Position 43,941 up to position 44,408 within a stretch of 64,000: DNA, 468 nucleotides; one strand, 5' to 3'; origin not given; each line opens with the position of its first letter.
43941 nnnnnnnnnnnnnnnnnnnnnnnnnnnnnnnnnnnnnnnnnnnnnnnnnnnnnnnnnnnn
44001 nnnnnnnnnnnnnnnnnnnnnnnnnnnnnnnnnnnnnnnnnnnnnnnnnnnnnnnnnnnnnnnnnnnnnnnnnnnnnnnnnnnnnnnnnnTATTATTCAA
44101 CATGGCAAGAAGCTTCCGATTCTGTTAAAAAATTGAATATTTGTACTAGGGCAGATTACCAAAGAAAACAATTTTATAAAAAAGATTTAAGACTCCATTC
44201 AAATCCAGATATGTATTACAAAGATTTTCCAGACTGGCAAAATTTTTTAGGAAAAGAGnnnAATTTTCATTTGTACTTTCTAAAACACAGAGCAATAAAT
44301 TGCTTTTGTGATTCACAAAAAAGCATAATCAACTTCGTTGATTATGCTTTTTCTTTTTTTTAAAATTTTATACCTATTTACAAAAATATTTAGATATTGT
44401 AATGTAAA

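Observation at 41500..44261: Unclassified ~55-aa C-terminal repeat module on both helicases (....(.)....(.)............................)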

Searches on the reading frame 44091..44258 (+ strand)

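Call 10: search_protein_families(library=pfam, proteins=[window:44091-44258:+], max_evalue=10)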
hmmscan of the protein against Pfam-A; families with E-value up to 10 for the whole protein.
seq(56 aa): 1 family
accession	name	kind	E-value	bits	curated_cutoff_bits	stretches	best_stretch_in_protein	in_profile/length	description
PF14882.11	INT_rpt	-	0.0048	17.6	26.5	1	26-52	3-27/55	Integrase repeat unit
